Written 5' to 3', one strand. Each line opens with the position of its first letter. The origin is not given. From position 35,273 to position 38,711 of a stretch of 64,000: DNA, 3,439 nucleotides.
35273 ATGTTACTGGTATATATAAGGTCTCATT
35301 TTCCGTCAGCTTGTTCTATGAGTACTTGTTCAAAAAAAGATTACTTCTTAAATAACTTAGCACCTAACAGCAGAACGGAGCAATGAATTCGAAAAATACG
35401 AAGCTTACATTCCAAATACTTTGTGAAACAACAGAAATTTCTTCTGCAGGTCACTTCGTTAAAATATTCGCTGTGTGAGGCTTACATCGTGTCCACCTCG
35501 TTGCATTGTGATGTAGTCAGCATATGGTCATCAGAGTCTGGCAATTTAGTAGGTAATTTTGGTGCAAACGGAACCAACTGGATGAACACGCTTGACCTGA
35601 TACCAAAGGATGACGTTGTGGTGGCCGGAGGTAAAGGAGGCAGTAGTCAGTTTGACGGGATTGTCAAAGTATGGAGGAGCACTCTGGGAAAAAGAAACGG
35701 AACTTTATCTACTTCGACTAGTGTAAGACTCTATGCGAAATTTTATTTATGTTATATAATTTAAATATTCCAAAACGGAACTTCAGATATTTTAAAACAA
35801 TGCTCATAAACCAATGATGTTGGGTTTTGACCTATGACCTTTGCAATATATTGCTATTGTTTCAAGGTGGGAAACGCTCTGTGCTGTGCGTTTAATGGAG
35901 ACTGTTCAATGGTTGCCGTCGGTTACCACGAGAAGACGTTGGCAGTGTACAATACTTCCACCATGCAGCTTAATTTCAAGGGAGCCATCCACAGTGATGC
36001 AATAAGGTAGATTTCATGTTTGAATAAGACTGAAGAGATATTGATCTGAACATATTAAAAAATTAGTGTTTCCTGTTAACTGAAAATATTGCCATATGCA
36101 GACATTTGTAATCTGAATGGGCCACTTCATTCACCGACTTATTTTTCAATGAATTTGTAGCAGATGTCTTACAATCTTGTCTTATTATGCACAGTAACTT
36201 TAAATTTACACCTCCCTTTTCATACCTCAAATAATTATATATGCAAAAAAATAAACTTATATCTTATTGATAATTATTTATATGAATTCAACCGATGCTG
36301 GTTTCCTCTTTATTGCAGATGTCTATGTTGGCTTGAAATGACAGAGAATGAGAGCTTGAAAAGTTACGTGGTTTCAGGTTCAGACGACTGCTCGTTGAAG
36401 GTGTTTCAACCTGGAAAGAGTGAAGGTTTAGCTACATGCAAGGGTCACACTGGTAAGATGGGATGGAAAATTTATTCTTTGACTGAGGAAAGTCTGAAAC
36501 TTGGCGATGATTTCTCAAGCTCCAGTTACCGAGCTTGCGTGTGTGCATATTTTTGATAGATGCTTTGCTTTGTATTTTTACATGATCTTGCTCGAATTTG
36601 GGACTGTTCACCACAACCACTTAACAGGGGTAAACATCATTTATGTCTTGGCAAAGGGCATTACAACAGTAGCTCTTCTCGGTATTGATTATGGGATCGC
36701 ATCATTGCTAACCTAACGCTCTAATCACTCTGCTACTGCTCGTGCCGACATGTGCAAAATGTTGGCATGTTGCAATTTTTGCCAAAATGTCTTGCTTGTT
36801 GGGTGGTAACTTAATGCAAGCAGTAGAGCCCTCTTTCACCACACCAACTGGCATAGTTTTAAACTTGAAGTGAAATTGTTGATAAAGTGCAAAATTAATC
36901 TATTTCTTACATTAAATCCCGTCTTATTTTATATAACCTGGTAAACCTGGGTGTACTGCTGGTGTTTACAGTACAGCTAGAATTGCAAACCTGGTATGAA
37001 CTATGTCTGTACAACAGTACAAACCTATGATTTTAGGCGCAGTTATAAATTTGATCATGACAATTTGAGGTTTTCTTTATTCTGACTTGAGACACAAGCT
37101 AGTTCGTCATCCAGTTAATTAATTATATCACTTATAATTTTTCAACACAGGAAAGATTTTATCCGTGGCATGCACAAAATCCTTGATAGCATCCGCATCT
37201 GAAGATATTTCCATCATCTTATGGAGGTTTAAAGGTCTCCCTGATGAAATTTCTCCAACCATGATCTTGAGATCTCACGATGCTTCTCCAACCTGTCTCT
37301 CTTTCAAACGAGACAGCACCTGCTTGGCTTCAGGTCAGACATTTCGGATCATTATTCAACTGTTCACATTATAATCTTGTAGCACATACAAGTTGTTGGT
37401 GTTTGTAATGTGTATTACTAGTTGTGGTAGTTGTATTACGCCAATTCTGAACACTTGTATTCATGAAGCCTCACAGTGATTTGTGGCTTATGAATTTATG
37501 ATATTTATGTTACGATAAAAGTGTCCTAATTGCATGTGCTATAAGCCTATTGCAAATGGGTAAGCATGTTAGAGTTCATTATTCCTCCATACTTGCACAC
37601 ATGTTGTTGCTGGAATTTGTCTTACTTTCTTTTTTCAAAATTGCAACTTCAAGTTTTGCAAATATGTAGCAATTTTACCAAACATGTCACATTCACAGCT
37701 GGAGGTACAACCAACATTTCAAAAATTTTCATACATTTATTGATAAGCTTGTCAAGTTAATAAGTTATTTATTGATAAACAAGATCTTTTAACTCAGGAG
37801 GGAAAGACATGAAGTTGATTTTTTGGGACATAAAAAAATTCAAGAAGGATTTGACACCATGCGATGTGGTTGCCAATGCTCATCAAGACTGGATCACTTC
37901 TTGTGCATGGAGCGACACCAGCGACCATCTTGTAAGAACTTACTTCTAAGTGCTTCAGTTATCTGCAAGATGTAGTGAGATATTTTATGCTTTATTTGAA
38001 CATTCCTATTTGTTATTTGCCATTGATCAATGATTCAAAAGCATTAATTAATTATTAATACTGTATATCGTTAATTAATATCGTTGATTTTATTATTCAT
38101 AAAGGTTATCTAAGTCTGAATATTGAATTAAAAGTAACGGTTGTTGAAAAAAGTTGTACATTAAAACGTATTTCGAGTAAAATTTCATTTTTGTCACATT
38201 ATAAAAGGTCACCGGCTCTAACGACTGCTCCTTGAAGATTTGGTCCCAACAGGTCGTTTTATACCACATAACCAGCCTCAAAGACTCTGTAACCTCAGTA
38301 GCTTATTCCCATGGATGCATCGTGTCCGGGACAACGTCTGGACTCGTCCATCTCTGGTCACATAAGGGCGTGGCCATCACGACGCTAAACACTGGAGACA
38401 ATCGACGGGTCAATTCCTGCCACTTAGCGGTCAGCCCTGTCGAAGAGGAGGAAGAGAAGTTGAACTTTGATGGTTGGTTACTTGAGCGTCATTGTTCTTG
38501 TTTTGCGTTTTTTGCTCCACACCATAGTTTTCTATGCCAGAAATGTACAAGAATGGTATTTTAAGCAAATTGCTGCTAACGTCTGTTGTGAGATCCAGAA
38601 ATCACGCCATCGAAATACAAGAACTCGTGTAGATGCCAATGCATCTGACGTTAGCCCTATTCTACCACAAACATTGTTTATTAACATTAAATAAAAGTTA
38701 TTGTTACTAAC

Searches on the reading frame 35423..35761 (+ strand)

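Call 68: search_protein_families(library=pfam, proteins=[window:35423-35761:+], max_evalue=0.01)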
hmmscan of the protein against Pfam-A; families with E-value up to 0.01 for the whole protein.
window:35423-35761:+ (113 aa): 3 families
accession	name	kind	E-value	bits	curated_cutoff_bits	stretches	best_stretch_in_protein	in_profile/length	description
PF25048.1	Beta-prop_TEP1_C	-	0.0015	18.9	32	0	16-61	9-53/73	TEP-1 C-terminal beta-propeller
PF24805.1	EIF3I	-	0.0031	17.1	200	1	10-103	13-98/324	EIF3I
PF25174.1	Beta-prop_THOC3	-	0.0057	16.1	305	0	9-100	4-90/272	THOC3 beta-propeller domain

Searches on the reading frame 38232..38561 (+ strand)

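Call 68: search_protein_families(library=pfam, proteins=[window:38232-38561:+], max_evalue=0.01)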
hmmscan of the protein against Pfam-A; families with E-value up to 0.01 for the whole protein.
window:38232-38561:+ (110 aa): 2 families
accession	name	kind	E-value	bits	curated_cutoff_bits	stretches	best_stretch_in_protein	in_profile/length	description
PF25047.1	Beta-prop_TEP1_2nd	-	0.00099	18.8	89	1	10-72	170-231/255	TEP-1 second beta-propeller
PF12341.14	Mcl1_mid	-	0.0038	17.1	31.5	1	14-55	101-141/291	Minichromosome loss protein, Mcl1, middle region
